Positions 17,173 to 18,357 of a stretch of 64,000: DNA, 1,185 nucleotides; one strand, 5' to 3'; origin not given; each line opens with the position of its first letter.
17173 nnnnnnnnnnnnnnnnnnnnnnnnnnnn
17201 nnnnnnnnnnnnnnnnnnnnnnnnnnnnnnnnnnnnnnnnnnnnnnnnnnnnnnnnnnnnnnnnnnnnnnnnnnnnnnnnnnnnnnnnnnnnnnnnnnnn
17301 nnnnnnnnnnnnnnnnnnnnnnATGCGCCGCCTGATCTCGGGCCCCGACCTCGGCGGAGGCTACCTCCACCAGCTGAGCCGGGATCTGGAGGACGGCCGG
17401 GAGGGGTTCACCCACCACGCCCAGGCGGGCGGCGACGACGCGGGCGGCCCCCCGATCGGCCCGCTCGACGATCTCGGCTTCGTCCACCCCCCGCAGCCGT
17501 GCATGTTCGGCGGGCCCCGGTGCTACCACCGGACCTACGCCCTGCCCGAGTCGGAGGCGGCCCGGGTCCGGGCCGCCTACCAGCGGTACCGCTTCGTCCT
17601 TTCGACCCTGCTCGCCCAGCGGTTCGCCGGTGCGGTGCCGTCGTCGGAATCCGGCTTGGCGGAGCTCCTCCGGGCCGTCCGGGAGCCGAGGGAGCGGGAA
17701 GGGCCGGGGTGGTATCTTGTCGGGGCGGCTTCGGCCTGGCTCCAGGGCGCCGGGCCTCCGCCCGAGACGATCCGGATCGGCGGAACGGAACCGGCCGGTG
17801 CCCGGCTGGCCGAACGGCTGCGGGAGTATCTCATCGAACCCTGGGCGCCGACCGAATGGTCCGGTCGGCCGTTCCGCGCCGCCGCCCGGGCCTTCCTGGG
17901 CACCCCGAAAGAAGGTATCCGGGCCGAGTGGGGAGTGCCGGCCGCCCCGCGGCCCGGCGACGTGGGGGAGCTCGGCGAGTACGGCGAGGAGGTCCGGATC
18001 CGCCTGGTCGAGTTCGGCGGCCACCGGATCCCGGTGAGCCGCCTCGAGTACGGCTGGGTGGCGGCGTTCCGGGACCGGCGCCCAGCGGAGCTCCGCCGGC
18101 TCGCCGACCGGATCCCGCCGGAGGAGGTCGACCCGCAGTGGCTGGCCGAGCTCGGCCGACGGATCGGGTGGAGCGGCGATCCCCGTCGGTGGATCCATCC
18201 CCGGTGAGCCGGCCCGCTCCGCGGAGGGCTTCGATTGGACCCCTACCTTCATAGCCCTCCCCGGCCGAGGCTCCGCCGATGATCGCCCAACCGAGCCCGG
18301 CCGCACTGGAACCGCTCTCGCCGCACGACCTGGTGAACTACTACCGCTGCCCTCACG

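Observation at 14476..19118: Compact plus-strand cluster: CBS-ParB-like protein, two-domain cupredoxin, YafJ/EgtC-type amidotransferase, coupled unknown protein, Cas4-like nuclease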

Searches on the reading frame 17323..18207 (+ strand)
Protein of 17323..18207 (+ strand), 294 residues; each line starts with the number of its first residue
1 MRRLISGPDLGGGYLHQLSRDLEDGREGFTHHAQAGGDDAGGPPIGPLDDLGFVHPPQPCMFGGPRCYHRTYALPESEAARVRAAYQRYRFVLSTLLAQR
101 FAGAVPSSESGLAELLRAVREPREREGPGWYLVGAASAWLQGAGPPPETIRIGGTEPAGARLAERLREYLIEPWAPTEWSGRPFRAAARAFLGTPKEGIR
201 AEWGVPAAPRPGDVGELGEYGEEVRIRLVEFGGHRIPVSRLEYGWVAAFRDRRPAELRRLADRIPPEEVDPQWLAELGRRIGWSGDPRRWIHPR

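Call 3: search_protein_families(library=pfam, proteins=[window:17323-18207:+], max_evalue=0.01)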
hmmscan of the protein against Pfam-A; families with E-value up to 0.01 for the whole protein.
window:17323-18207:+ (294 aa): 0 families

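Call 5: search_protein_families(library=ncbifam, proteins=[window:17323-18207:+], max_evalue=0.1)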
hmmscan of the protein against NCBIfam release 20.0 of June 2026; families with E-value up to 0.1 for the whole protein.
window:17323-18207:+ (294 aa): 0 families

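Call 6: search_protein_families(library=padloc, proteins=[window:17323-18207:+], max_evalue=0.1)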
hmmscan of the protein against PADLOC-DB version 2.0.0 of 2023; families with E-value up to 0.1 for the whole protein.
window:17323-18207:+ (294 aa): 0 families

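Call 7: search_solved_structures(query=window:17323-18207:+, max_evalue=10)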
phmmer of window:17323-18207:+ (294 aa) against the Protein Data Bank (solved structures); distinct sequences matched with E-value up to 10: 0.

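Call 9: find_homologous_proteins(query=window:17323-18207:+, max_evalue=0.001)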
Query window:17323-18207:+ (294 aa): 113 proteins with E <= 0.001 among 8000 candidates.
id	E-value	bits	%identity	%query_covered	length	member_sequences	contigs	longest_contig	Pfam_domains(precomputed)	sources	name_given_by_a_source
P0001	2.1e-195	667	100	100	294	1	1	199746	-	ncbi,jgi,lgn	-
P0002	6.2e-139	481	77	96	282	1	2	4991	-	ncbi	ncbi:MAG: hypothetical protein ACYCPN_07460 [Thermoplasmata archaeon]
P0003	4.7e-134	465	73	97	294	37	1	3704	-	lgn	-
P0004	5.0e-134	465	72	100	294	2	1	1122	-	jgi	jgi:hypothetical protein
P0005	1.1e-76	276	62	71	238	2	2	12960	-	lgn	-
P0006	1.1e-72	263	50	97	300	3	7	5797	-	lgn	-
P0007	2.0e-72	262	49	97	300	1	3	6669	-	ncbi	ncbi:MAG: hypothetical protein ACLQD8_06570 [Thermoplasmata archaeon]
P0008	4.8e-71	258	49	91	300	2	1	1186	-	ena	-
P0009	5.1e-71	258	49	98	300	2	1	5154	-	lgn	-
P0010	1.3e-70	256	47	96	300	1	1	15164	-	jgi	jgi:hypothetical protein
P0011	3.5e-70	255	51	83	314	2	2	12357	-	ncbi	-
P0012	3.6e-70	255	52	85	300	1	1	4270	-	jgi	jgi:hypothetical protein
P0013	4.5e-70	255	49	91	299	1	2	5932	-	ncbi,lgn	ncbi:MAG: hypothetical protein WBG19_00910 [Thermoplasmata archaeon]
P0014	1.2e-69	253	53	85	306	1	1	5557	-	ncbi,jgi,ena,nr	ncbi:MAG TPA: hypothetical protein VEG42_03090 [Thermoplasmata archaeon]|nr:hypothetical protein [Th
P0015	2.4e-69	252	51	93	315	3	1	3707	-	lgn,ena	-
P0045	2.7e-65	239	52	85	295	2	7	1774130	-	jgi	jgi:hypothetical protein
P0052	2.7e-64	236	47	89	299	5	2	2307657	-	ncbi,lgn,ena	ncbi:MAG: hypothetical protein WB852_06525 [Thermoplasmata archaeon]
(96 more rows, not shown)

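Call 12: find_related_loci(query=A1, collection=genome_contigs, flank=10000)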
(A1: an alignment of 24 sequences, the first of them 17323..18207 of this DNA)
Query A1 (294 aa) in genome_contigs; peptide patterns used: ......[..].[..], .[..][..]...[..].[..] (x = any residue, [..] = any of these).
176 stretches matched a pattern; 125 encode a relative of the query (tblastn E <= 1e-3); the best 80 are kept; 80 distinct loci.
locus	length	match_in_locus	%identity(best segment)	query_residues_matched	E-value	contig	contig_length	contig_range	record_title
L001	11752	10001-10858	73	1-286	2e-132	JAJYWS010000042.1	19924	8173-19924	MAG: Thermoplasmata archaeon isolate FK3.bin132 NODE_5348_length_19924_cov_19.526342, whole genome shotgun sequence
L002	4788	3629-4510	72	1-294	2e-128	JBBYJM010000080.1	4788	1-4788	MAG: Thermoplasmata archaeon isolate LAZ-10 NODE_6221_length_4788_cov_1.678885, whole genome shotgun sequence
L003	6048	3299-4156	49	4-288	4e-73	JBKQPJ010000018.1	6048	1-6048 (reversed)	MAG: Thermoplasmata archaeon isolate MGr1A1B1C__bin_125 MGr1A1B1C_000000299370, whole genome shotgun sequence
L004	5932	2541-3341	49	4-270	6e-71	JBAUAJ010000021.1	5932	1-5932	MAG: Thermoplasmata archaeon isolate MFD10734_ilm_asm_bin74 k127_9439, whole genome shotgun sequence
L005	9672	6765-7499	51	3-246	9e-71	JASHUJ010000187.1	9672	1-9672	MAG: Thermoplasmata archaeon isolate JOPF176 JOPF_N14C_contig_276004, whole genome shotgun sequence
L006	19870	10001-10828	47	3-277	4e-70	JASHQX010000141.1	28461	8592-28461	MAG: Thermoplasmata archaeon isolate JOPF086 JOPF_NEAR_contig_1130584, whole genome shotgun sequence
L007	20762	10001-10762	49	4-256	1e-69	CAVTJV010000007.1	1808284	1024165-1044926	MAG: uncultured Thermoplasmata archaeon isolate MFD05580.bin.2.18 genome assembly, contig: contig_5847, whole genome sho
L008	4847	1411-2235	47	4-277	9e-70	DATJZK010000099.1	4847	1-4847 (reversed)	MAG TPA_asm: Thermoplasmata archaeon isolate SMAG_U15176 k141_2775672, whole genome shotgun sequence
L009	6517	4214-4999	48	4-264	2e-69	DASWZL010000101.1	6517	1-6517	MAG TPA_asm: Thermoplasmata archaeon isolate SMAG_U3737 k141_148766, whole genome shotgun sequence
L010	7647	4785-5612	48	3-277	2e-69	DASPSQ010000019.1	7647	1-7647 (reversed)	MAG TPA_asm: Thermoplasmata archaeon isolate SMAG_U12255 k141_1860272, whole genome shotgun sequence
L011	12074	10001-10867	46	4-291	1e-68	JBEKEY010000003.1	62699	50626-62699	MAG: Thermoplasmata archaeon isolate SPRUCE 217 SPRUCE_217_3, whole genome shotgun sequence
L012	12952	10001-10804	49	4-267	4e-68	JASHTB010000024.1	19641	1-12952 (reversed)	MAG: Thermoplasmata archaeon isolate JOPF142 JOPF_A102_contig_26013, whole genome shotgun sequence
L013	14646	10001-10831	46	4-280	7e-68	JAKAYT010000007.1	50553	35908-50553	MAG: Thermoplasmata archaeon isolate YS5.bin51 NODE_330_length_50553_cov_4.368758, whole genome shotgun sequence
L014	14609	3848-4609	49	4-256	5e-68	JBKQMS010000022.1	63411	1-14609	MAG: Thermoplasmata archaeon isolate LABRr1A1B1C__bin_68 LABRr1A1B1C_000000110962, whole genome shotgun sequence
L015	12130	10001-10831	45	4-280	2e-67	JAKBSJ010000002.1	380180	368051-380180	MAG: Thermoplasmata archaeon isolate YP1.bin82 NODE_26_length_380180_cov_20.421889, whole genome shotgun sequence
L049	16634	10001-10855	46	4-286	8e-63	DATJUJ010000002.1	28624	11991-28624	MAG TPA_asm: Thermoplasmata archaeon isolate SMAG_U15043 k141_947019, whole genome shotgun sequence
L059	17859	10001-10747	48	4-261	1e-61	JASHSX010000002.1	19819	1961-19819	MAG: Thermoplasmata archaeon isolate JOPF138 JOPF_A14C_contig_386, whole genome shotgun sequence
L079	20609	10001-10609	51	4-206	6e-57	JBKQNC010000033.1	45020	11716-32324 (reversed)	MAG: Thermoplasmata archaeon isolate LASAr3G3H3I__bin_2 LASAr3G3H3I_000000352594, whole genome shotgun sequence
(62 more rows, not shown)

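Call 21: search_protein_representatives(alignment_id=A1)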
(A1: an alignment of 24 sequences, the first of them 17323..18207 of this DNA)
Query: 24 sequences, 300 profile positions. Proteins with E-value up to 0.001 (for the whole library): 637; up to 1e-10: 122; up to 1e-30: 51. The best 150 are listed.
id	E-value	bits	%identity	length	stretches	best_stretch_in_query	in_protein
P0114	1.0e-124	432.3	-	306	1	3-298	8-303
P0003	1.1e-120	419.1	-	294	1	4-295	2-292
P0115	1.0e-109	383.1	-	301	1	2-299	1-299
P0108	3.0e-103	361.8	-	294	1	2-298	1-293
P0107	3.1e-103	361.8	-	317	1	3-227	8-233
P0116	1.4e-102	359.7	-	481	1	2-214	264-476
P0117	7.8e-102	357.2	-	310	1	3-298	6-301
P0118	6.9e-97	340.9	-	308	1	5-295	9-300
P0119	7.2e-97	340.9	-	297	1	2-297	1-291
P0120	9.0e-97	340.6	-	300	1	3-284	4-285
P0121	3.5e-96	338.6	-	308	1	4-298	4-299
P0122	1.1e-94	333.8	-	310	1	6-293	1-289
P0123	5.5e-92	324.9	-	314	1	3-298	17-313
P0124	5.1e-91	321.7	-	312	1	3-298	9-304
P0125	4.4e-89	315.3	-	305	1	2-299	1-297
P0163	2.3e-20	89.7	-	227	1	71-263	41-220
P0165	1.6e-19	86.9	-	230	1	66-270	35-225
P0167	2.7e-19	86.2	-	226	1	66-267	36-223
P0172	3.0e-16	76.2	-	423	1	54-171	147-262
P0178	3.1e-15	72.9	-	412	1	86-269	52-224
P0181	4.6e-15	72.3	-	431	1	113-290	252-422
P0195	4.1e-13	65.9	-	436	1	112-297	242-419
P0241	3.5e-10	56.2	-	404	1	95-271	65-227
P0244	4.9e-10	55.8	-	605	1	110-286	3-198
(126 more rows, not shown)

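Call 22: search_protein_families(library=pfam, proteins=[P0116, P0163, P0165, P0167, P0172, P0178, P0181, P0195, P0244, P0241], max_evalue=0.01)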
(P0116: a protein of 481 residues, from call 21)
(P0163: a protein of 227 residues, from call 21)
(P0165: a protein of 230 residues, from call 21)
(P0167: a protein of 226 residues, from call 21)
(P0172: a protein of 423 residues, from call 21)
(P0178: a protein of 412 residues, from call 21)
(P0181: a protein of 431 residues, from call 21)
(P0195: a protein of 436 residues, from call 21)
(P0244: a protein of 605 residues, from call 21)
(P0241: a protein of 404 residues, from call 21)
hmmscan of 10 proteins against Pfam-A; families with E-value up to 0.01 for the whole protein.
P0116 (481 aa): 1 family
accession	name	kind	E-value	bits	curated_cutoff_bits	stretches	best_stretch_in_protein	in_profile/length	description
PF10706.15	Aminoglyc_resit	-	0.0015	19.1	21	1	391-448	13-70/149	Aminoglycoside-2''-adenylyltransferase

P0163 (227 aa): 1 family
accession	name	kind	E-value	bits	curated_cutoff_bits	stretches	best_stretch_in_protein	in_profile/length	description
PF10706.15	Aminoglyc_resit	-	1.7e-05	25.5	21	1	82-135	2-57/149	Aminoglycoside-2''-adenylyltransferase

P0165 (230 aa): 1 family
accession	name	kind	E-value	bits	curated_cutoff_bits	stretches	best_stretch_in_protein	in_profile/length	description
PF10706.15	Aminoglyc_resit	-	2.1e-05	25.1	21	1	80-139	2-63/149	Aminoglycoside-2''-adenylyltransferase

P0167 (226 aa): 2 families
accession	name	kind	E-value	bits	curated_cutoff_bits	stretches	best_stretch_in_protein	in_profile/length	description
PF10706.15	Aminoglyc_resit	-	0.00072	20.1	21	1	82-136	3-59/149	Aminoglycoside-2''-adenylyltransferase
PF10620.15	MdcG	-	0.0031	17.9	26.5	1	66-132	2-71/121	Phosphoribosyl-dephospho-CoA transferase MdcG C-terminal domain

P0172 (423 aa): 0 families

P0178 (412 aa): 23 families
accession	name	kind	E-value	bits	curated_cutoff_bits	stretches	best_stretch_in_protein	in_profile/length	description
PF13671.12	AAA_33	-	6.6e-17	62.6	27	1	233-374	1-140/143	AAA domain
PF13238.12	AAA_18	-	2.3e-10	41.5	29.4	1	234-354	1-114/128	AAA domain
PF06414.18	Zeta_toxin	-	6.7e-08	32.6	22.3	1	227-376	12-168/199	Zeta toxin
PF13521.12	AAA_28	-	2.2e-05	25.1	27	1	234-260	2-28/164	AAA domain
PF13191.12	AAA_16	-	2.3e-05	25.4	32.6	1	210-256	4-49/167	AAA ATPase domain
PF00004.35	AAA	-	5.7e-05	24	21.2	1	234-278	1-44/131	ATPase family associated with various cellular activities (AAA)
PF02224.24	Cytidylate_kin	-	0.0003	21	26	0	235-260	2-27/211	Cytidylate kinase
PF13401.12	AAA_22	-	0.00032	21.4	27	1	232-254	6-28/130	AAA domain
PF01712.25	dNK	-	0.00055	20.2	27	0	234-259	1-26/203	Deoxynucleoside kinase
PF13207.12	AAA_17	-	0.00063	20.5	27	1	237-260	1-24/136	AAA domain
PF07728.20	AAA_5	-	0.00065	20.2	22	1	234-262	2-31/139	AAA domain (dynein-related subfamily)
PF01202.28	SKI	-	0.0008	20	22.1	0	240-353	1-107/159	Shikimate kinase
PF05729.18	NACHT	-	0.0014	18.9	26.7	1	233-262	2-31/167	NACHT domain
PF20720.3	nSTAND3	-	0.0015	18.7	27.2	1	234-252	20-38/155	Novel STAND NTPase 3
PF03266.21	NTPase_1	-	0.0019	18.5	23.9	1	234-255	2-23/168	NTPase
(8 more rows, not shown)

P0181 (431 aa): 7 families
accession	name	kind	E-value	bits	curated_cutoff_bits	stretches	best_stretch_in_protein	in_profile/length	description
PF14622.11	Ribonucleas_3_3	-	7.4e-41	139.7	35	1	17-143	1-122/128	Ribonuclease-III-like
PF00636.31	Ribonuclease_3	-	7.3e-28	97.8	27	1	43-133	1-102/102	Ribonuclease III domain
PF00035.32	dsrm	-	2.2e-16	60.6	23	1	161-227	1-66/66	Double-stranded RNA binding motif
PF10706.15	Aminoglyc_resit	-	1.3e-11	45.3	21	1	257-397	2-145/149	Aminoglycoside-2''-adenylyltransferase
PF22935.1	RM44_endonuclase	-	7.8e-09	36.2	27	1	16-128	18-139/139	Large ribosomal subunit protein mL44, endonuclease domain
PF20932.3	Dicer_dsRBD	-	0.0033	18.4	26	1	187-229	45-85/89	Dicer, dsRNA-binding domain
PF24995.1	DSRM_2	-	0.0035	18.2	27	1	178-228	35-78/79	dsRNA binding domain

P0195 (436 aa): 6 families
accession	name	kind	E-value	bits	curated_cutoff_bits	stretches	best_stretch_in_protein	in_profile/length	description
PF14622.11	Ribonucleas_3_3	-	1.2e-36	126.1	35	1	18-146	1-124/128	Ribonuclease-III-like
PF00636.31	Ribonuclease_3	-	3.3e-25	89.2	27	1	44-134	1-102/102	Ribonuclease III domain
PF00035.32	dsrm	-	5.5e-18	65.8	23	1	163-226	2-64/66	Double-stranded RNA binding motif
PF10706.15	Aminoglyc_resit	-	1.1e-07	32.6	21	1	248-378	2-136/149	Aminoglycoside-2''-adenylyltransferase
PF22935.1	RM44_endonuclase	-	0.00016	22.2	27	1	18-129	19-139/139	Large ribosomal subunit protein mL44, endonuclease domain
PF10620.15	MdcG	-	0.0093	16.3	26.5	0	238-301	7-73/121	Phosphoribosyl-dephospho-CoA transferase MdcG C-terminal domain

P0244 (605 aa): 1 family
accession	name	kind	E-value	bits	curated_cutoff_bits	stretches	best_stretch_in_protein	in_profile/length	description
PF04389.22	Peptidase_M28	-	9.9e-24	84.6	21.3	1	408-588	1-190/193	Peptidase family M28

P0241 (404 aa): 6 families
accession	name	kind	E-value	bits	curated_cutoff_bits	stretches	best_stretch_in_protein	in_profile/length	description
PF13302.13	Acetyltransf_3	-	1.6e-21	77.9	25.4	1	253-387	8-138/138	Acetyltransferase (GNAT) domain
PF00583.31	Acetyltransf_1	-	5.3e-13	49.7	20.7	1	286-386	19-116/116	Acetyltransferase (GNAT) family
PF13508.13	Acetyltransf_7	-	2.5e-05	25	27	1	314-387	11-83/84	Acetyltransferase (GNAT) domain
PF13673.13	Acetyltransf_10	-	0.0026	18.2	23.6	1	312-395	37-116/128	Acetyltransferase (GNAT) domain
PF13523.12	Acetyltransf_8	-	0.0043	17.1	27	0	333-390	83-141/145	Acetyltransferase (GNAT) domain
PF08445.16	FR47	-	0.0056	17.1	22.1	0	333-389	26-80/86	FR47-like protein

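Call 23: predict_structure(alignment_id=A1)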
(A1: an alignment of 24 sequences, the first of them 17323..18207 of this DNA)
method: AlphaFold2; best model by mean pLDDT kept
length: 294 residues; sequences in the alignment: 24
mean_pLDDT: 90.7   pTM: 0.89
mean pLDDT of the five models: 90.7, 89.9, 89.8, 89.6, 88.8
residues with pLDDT >= 90: 214; 70-90: 69; 50-70: 9; < 50: 2
segments of 3 or more residues with pLDDT < 50: none
pLDDT, mean of each block of 10 residues (from residue 1): 91 95 84 91 90 91 91 94 97 96 95 93 77 96 96 94 96 93 94 96 92 85 88 93 93 92 88 90 76 52
secondary structure, 60 per line:
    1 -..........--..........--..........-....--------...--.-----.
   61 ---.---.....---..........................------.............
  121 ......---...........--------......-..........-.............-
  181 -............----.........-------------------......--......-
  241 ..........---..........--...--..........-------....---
elements in order: E2-11 E14-23 E26-35 H37-40 E68-72 H76-101 H108-126 E130-133 H134-140 E149-154 H156-165 E170-179 E182-193 E198-206 E226-231 E234-239 H241-250 H254-263 H271-280 H288-291

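Call 27: find_encoding_contigs(protein=P0052, flank=10000, max_places=1)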
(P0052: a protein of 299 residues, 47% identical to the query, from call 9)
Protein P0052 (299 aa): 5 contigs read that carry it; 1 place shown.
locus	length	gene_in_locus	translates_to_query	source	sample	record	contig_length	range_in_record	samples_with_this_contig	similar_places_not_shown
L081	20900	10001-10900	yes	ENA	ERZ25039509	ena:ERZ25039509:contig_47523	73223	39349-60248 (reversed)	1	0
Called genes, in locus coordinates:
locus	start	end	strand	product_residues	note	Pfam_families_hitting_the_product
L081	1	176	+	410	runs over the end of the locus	-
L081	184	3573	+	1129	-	-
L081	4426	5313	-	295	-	PF13439:Glyco_transf_4, PF13579:Glyco_trans_4_4, PF00534:Glycos_transf_1, PF13692:Glyco_trans_1_4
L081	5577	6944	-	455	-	-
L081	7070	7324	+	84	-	-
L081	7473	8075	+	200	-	PF13632:Glyco_trans_2_3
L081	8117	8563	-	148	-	PF01521:Fe-S_biosyn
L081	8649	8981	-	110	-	PF01521:Fe-S_biosyn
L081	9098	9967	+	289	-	PF13230:GATase_4, PF13522:GATase_6 (weak)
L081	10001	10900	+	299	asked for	-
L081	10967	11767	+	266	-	-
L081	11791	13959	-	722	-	PF13506:Glyco_transf_21, PF00535:Glycos_transf_2, PF13641:Glyco_tranf_2_3, PF13632:Glyco_trans_2_3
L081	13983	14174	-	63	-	-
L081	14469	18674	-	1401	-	-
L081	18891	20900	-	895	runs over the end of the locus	-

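Call 28: find_encoding_contigs(protein=P0045, flank=10000, max_places=1)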
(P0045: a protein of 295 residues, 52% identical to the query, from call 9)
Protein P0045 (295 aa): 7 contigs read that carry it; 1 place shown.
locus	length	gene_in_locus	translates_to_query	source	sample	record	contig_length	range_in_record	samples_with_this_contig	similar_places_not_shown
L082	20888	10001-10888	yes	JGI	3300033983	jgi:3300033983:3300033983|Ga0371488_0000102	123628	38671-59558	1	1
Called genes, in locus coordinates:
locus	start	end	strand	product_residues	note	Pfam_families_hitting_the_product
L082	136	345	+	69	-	-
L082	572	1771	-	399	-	PF01972:SDH_protease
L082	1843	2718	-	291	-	PF01555:N6_N4_Mtase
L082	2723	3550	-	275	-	PF22518:DUF6997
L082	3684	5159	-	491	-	PF02518:HATPase_c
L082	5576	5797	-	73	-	-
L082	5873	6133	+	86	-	-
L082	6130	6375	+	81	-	-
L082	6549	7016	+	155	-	-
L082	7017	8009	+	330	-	PF00589:Phage_integrase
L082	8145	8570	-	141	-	PF01521:Fe-S_biosyn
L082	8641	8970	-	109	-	PF01521:Fe-S_biosyn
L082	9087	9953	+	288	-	PF13230:GATase_4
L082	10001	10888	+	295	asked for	-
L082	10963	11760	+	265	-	-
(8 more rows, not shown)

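Call 39: find_encoding_contigs(protein=P0163, flank=6000, max_places=3)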
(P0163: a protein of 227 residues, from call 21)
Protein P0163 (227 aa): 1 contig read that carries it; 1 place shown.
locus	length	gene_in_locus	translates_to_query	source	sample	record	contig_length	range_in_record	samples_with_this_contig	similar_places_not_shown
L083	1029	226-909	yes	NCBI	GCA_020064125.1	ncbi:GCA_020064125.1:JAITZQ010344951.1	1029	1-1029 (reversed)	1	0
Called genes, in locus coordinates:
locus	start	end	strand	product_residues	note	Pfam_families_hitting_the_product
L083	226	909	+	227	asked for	PF10706:Aminoglyc_resit (faint)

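Call 41: find_encoding_contigs(protein=P0165, flank=6000, max_places=3)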
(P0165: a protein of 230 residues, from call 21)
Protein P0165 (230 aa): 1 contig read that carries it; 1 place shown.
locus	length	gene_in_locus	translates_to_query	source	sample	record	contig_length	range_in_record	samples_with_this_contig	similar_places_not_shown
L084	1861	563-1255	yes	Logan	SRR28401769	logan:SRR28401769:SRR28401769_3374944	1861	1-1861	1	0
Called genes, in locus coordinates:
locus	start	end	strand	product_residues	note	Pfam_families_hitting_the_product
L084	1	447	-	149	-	?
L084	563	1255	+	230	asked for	PF10706:Aminoglyc_resit (faint)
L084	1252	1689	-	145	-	-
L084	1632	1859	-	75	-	?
